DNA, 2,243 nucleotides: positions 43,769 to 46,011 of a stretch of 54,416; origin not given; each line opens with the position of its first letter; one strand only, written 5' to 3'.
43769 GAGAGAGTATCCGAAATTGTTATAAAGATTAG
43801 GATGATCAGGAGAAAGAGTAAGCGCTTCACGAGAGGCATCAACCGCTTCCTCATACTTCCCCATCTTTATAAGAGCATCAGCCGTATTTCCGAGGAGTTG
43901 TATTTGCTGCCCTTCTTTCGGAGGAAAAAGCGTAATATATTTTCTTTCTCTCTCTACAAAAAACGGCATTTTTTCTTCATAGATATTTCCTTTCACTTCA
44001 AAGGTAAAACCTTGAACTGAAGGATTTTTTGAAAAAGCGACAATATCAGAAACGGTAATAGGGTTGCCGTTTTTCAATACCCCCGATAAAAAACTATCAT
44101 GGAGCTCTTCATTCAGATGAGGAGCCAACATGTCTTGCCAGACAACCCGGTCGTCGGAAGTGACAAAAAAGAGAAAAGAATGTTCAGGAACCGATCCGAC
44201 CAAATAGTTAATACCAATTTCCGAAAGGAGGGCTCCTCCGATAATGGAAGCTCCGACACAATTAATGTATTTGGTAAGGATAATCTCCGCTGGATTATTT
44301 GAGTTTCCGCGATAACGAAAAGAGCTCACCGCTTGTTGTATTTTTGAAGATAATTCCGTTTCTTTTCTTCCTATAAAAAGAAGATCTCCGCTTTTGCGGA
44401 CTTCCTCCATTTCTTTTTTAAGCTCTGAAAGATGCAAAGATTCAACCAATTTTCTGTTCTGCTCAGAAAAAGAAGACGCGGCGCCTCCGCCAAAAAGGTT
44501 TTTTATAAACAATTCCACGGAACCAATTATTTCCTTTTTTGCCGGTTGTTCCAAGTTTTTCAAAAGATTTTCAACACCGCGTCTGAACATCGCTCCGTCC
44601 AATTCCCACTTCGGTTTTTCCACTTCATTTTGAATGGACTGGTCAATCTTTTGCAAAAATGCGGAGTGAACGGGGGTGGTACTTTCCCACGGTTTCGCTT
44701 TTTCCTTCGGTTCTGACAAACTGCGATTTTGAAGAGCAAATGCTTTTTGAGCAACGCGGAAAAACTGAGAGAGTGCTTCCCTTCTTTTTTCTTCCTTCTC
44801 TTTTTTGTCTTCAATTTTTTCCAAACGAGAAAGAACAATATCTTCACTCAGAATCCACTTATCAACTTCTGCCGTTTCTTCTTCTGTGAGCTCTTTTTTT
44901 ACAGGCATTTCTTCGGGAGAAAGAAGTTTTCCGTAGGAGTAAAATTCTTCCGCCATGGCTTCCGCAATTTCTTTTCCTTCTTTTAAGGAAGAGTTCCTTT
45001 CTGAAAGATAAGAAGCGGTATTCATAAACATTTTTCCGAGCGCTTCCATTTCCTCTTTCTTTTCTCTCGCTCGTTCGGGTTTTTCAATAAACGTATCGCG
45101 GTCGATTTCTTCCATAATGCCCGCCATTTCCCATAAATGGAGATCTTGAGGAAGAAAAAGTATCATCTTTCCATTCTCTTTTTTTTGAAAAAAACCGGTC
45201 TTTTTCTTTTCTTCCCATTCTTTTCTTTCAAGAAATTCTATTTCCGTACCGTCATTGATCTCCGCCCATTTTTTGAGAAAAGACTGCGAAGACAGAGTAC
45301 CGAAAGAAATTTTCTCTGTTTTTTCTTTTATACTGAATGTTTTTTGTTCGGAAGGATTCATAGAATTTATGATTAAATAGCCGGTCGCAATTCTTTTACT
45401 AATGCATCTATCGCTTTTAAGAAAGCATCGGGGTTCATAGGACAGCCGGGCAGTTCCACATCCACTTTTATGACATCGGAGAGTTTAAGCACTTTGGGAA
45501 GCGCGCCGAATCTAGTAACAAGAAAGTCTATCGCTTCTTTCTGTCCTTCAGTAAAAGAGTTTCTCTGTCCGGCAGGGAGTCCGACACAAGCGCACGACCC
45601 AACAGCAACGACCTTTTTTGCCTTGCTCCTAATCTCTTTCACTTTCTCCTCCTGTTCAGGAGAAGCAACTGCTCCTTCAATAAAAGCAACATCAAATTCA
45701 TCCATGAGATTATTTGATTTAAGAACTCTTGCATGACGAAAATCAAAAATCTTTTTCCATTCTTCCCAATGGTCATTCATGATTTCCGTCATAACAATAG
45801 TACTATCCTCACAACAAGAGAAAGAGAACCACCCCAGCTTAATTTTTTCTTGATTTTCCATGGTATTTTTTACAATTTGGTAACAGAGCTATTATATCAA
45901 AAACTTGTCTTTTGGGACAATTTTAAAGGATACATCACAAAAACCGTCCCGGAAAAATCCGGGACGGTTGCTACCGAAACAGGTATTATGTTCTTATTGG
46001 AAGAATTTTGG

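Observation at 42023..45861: NiFe hydrogenase structural genes split by a 675-aa transglutaminase-like/TPR gene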

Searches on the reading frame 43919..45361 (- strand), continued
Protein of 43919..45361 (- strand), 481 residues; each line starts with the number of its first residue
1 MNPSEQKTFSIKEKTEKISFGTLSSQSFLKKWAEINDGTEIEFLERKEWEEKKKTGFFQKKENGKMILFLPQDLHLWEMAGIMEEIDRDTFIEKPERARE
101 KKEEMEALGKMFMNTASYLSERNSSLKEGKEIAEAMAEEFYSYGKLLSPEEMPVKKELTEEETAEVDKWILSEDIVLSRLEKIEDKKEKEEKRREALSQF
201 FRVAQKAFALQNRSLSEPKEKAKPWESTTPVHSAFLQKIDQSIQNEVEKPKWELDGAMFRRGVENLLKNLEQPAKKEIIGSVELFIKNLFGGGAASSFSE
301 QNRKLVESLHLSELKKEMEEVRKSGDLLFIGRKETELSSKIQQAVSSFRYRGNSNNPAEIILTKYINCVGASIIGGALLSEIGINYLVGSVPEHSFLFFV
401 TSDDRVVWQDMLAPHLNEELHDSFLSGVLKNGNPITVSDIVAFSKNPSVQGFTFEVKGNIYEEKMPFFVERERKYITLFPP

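Call 39: fold_search(model_id=the predicted structure, library=viral)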
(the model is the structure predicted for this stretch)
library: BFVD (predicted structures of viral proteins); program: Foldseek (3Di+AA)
matches with E <= 10: 45; with E <= 0.001: 0
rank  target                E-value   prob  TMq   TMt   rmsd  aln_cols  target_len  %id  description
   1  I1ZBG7                1.1e-01  1.00  0.17  0.25   7.9       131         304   18  (no name in the UniProt tables at hand)
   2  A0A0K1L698            9.3e-01  0.04  0.09  0.11  25.2       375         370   13  ORF_082R [Scale drop disease virus]
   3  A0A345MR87            1.3e+00  0.44  0.15  0.14  13.2       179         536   12  (no name in the UniProt tables at hand)
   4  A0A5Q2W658            1.7e+00  0.80  0.13  0.11   3.2        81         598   18  (no name in the UniProt tables at hand)
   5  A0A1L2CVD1            2.3e+00  0.15  0.07  0.36   6.1        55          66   18  DUF2829 domain-containing protein [Pectobacterium phage vB_PcaM_CBB]
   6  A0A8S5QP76            2.7e+00  0.04  0.07  0.13  20.5       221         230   11  Uncharacterized protein [Siphoviridae sp. cttOT32]
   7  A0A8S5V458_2          3.0e+00  0.08  0.15  0.08  19.4       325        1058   12  PolyVal ADP-Ribosyltransferase [Myoviridae sp. ct8iP21]
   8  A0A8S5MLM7            3.2e+00  0.10  0.09  0.16  15.2       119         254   11  Uncharacterized protein [Podoviridae sp. ctlpi2]
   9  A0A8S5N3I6            3.7e+00  0.04  0.12  0.08  22.2       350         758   12  Uncharacterized protein (Fragment) [Myoviridae sp. ct96L1]
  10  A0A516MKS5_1          4.2e+00  0.01  0.08  0.05  26.5       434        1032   14  (no name in the UniProt tables at hand)
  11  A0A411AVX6            4.4e+00  0.16  0.07  0.06   9.1        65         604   28  Terminase large subunit [Pantoea phage vB_PagM_LIET2]
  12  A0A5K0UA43            4.4e+00  0.05  0.09  0.13  13.6       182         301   13  Uncharacterized protein (Fragment) [Yasminevirus sp. GU-2018]
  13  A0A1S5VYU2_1          4.4e+00  0.05  0.17  0.12  17.9       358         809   12  (no name in the UniProt tables at hand)
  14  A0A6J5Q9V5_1          4.4e+00  0.03  0.13  0.06  25.9       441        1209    9  Large polyvalent protein-associated domain-containing protein [uncultured Caudovirales phage]
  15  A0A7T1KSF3            4.6e+00  0.10  0.07  0.10  10.0        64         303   16  Uncharacterized protein [Gordonia phage Lilbeanie]
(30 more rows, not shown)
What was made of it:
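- Tried and rejected: Foldseek against viral structures gave nothing meaningful (call 39).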

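Call 42: search_protein_families(library=phrogs, proteins=[window:43919-45361:-], max_evalue=0.01)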
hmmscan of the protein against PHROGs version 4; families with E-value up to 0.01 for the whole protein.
window:43919-45361:- (481 aa): 0 families

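Call 52: find_encoding_contigs(protein=P0002, flank=6000, max_places=2)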
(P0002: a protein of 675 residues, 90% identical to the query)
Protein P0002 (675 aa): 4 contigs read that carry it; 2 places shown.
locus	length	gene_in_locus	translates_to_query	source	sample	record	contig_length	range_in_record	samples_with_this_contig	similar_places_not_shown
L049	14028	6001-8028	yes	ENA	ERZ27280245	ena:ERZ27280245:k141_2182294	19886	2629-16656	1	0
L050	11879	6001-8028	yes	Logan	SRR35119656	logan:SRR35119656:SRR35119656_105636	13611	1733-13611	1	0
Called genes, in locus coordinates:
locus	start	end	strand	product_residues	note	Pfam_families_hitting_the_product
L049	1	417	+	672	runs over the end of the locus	PF22745:Nlig-Ia, PF01653:DNA_ligase_aden, PF00633:HHH (faint), PF03120:OB_DNA_ligase, PF12826:HHH_2, PF14520:HHH_5 (weak), PF00533:BRCT, PF12738:PTCB-BRCT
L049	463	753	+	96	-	PF02686:GatC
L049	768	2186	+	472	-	PF01425:Amidase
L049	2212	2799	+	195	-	-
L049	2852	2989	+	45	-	-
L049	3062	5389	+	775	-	PF00324:AA_permease, PF13520:AA_permease_2, PF00582:Usp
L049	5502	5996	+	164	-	PF01058:Oxidored_q6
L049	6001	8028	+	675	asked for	PF13414:TPR_11, PF13432:TPR_16 (weak), PF14559:TPR_19 (weak), PF00515:TPR_1 (weak), PF07719:TPR_2 (weak), PF13414:TPR_11, PF13424:TPR_12 (weak), PF14559:TPR_19 (weak), +10 more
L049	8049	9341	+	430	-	PF00374:NiFeSe_Hases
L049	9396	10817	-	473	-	PF11805:DUF3326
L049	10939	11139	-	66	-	-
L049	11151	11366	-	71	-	-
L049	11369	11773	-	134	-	-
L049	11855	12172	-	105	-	PF01541:GIY-YIG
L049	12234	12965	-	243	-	PF19927:DUF6390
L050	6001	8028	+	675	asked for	PF13414:TPR_11, PF13432:TPR_16 (weak), PF14559:TPR_19 (weak), PF00515:TPR_1 (weak), PF07719:TPR_2 (weak), PF13414:TPR_11, PF13424:TPR_12 (weak), PF14559:TPR_19 (weak), +10 more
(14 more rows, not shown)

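Call 67: find_encoding_contigs(protein=P0024, flank=5000, max_places=1)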
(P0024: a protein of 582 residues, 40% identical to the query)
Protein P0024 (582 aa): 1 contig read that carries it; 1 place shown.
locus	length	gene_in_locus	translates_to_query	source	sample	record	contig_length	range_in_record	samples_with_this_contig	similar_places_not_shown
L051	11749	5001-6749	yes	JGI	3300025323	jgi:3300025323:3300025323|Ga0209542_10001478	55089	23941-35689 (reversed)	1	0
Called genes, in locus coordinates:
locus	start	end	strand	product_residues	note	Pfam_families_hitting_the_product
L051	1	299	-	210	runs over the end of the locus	PF00834:Ribul_P_3_epim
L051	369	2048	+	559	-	PF04545:Sigma70_r4 (weak)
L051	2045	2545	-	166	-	PF02502:LacAB_rpiB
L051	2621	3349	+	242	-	-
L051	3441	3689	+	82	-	PF04014:MazE_antitoxin (weak), PF15937:PrlF_antitoxin (weak)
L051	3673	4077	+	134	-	PF01850:PIN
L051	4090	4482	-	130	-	-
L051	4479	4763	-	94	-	-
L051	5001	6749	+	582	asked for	PF07719:TPR_2 (faint), PF00515:TPR_1 (faint)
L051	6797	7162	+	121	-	PF13340:DUF4096 (faint), PF13586:DDE_Tnp_1_2 (weak)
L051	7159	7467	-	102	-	-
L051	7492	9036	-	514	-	-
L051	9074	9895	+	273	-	PF01026:TatD_DNase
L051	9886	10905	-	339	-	PF13439:Glyco_transf_4 (weak), PF00534:Glycos_transf_1, PF13692:Glyco_trans_1_4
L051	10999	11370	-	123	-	PF21033:RMD1-3 (faint), PF13424:TPR_12 (faint), PF13428:TPR_14 (faint), PF13174:TPR_6 (faint), PF13176:TPR_7 (faint), PF00515:TPR_1 (weak), PF07719:TPR_2 (weak), PF13181:TPR_8 (weak)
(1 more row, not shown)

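Call 68: find_encoding_contigs(protein=P0013, flank=5000, max_places=1)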
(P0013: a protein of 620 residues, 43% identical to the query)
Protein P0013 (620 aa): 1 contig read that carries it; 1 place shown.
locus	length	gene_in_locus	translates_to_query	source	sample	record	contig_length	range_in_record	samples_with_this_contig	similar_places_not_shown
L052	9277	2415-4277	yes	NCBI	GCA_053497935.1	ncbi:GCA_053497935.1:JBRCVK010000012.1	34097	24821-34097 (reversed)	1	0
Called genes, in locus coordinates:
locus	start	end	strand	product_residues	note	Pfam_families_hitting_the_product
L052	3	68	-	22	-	?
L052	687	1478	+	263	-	PF01734:Patatin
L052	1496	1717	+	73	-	-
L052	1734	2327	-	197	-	-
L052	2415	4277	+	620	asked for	PF00515:TPR_1 (weak), PF13414:TPR_11, PF14559:TPR_19 (weak), PF00515:TPR_1, PF07719:TPR_2 (weak), PF13181:TPR_8 (weak), PF13414:TPR_11, PF13432:TPR_16, +7 more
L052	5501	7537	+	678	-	PF02518:HATPase_c, PF00204:DNA_gyraseB, PF01751:Toprim, PF00986:DNA_gyraseB_C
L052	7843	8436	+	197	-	PF02357:NusG, PF00467:KOW (weak)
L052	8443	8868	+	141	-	PF03946:Ribosomal_L11_N, PF00298:Ribosomal_L11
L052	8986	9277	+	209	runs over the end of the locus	PF02223:Thymidylate_kin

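Call 69: find_encoding_contigs(protein=P0030, flank=5000, max_places=1)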
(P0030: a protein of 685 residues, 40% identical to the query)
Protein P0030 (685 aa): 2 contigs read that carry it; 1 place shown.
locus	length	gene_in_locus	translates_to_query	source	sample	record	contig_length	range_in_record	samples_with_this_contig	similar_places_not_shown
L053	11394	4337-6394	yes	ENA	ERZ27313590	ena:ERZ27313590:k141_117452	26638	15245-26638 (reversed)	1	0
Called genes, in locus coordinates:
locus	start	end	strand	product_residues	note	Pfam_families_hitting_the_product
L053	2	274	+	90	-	?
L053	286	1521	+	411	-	PF12704:MacB_PCD, PF02687:FtsX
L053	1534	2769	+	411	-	PF12704:MacB_PCD, PF02687:FtsX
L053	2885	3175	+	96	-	-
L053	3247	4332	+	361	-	PF02646:RmuC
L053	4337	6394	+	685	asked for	PF00515:TPR_1 (faint), PF07719:TPR_2 (faint), PF13174:TPR_6 (faint), PF13176:TPR_7 (faint), PF13181:TPR_8 (faint), PF13432:TPR_16 (weak), PF14559:TPR_19 (weak), PF13414:TPR_11, +4 more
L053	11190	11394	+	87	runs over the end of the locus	-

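Call 75: find_encoding_contigs(protein=P0006, flank=4000, max_places=1)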
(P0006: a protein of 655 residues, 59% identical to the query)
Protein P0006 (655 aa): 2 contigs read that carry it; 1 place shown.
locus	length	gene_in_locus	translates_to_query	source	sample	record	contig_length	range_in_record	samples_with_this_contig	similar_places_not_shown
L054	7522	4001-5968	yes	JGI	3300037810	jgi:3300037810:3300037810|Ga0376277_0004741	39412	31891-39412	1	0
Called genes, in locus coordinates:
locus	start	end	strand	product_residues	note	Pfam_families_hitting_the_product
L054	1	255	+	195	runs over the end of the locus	-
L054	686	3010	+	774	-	PF00324:AA_permease, PF13520:AA_permease_2, PF13906:AA_permease_C (weak), PF00582:Usp (weak)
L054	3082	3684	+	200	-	PF01058:Oxidored_q6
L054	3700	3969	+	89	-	-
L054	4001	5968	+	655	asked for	PF13424:TPR_12 (weak), PF13414:TPR_11, PF13432:TPR_16 (weak), PF14559:TPR_19 (weak), PF00515:TPR_1 (weak), PF07719:TPR_2 (weak), PF13181:TPR_8 (weak), PF13424:TPR_12 (weak), +8 more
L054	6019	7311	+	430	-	PF00374:NiFeSe_Hases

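Call 76: find_encoding_contigs(protein=P0005, flank=4000, max_places=1)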
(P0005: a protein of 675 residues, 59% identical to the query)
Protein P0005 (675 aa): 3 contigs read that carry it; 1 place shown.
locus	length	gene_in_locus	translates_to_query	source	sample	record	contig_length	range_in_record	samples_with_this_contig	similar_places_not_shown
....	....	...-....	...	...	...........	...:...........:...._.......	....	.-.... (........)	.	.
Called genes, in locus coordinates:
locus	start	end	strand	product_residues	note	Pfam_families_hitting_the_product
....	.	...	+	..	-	?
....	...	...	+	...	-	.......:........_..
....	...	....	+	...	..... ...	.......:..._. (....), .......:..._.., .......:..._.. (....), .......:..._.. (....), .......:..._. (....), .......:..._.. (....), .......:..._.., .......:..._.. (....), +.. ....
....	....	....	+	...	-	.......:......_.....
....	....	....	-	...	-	?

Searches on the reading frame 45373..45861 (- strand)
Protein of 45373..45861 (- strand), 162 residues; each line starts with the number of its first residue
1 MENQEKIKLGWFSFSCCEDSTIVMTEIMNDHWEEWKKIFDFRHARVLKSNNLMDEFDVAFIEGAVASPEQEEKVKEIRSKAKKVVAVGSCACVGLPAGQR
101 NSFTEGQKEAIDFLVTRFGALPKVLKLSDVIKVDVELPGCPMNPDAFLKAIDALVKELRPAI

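Call 3: search_protein_families(library=pfam, proteins=[window:45373-45861:-], max_evalue=0.01)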
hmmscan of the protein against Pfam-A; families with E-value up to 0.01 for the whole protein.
window:45373-45861:- (162 aa): 1 family
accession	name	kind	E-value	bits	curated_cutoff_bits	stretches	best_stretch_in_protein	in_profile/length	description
PF01058.29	Oxidored_q6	-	3.1e-21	75.9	27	1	22-153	6-127/128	NADH ubiquinone oxidoreductase, 20 Kd subunit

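Call 4: search_protein_families(library=ncbifam, proteins=[window:45373-45861:-], max_evalue=0.01)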
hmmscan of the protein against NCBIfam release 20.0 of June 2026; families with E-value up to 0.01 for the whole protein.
window:45373-45861:- (162 aa): 17 families
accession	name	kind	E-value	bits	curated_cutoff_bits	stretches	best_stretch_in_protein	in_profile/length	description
TIGR03294.1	FrhG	equivalog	2.5e-16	60.1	245.5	1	6-156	1-142/228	coenzyme F420 hydrogenase subunit gamma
NF045875.1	F420_non_VhuG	exception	2.9e-15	56.3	450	1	5-157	3-166/286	F420-non-reducing hydrogenase subunit VhuG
NF040836.1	sulfhyd_HydD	equivalog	1.2e-14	54.1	500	1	4-155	3-154/261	NADPH-dependent hydrogenase/sulfhydrogenase 1 subunit delta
NF040831.1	sulfhyd_ShyD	equivalog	3e-10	40.1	460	1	8-160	2-153/240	NAD(P)-dependent hydrogenase/sulfhydrogenase 2 subunit delta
NF005012.1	PRK06411.1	subfamily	1.3e-05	24.8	116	1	124-158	124-158/166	NADH-quinone oxidoreductase subunit NuoB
TIGR01957.1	nuoB_fam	subfamily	2.3e-05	24.3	142.7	1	126-158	110-142/145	NADH-quinone oxidoreductase subunit B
NF045520.1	H2_NiFeSe_small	exception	2.4e-05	23.9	470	1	72-155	135-206/314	NiFeSe hydrogenase small subunit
NF011391.0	PRK14816.1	equivalog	4e-05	23.3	283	1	79-154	118-173/196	NADH-quinone oxidoreductase subunit B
NF011394.0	PRK14819.1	equivalog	0.00043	19.9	312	1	129-157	127-155/264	NADH-quinone oxidoreductase subunit B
NF011395.0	PRK14820.1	equivalog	0.0008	19.2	263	0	127-152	126-151/180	NADH-quinone oxidoreductase subunit B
NF011390.0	PRK14815.1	equivalog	0.0016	17.7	281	0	127-157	126-156/183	NADH dehydrogenase subunit B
NF011393.0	PRK14818.1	equivalog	0.0021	17.6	255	0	128-151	125-148/173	NADH dehydrogenase subunit B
NF009808.0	PRK13292.1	equivalog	0.0026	15.7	1156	1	127-158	118-149/791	NADH-quinone oxidoreductase subunit B/C/D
NF007779.0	PRK10468.1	equivalog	0.0028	16.7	659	1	70-154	137-205/372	hydrogenase 2 small subunit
NF011392.0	PRK14817.1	equivalog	0.0041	16.8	271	0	126-156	128-158/182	NADH-quinone oxidoreductase subunit B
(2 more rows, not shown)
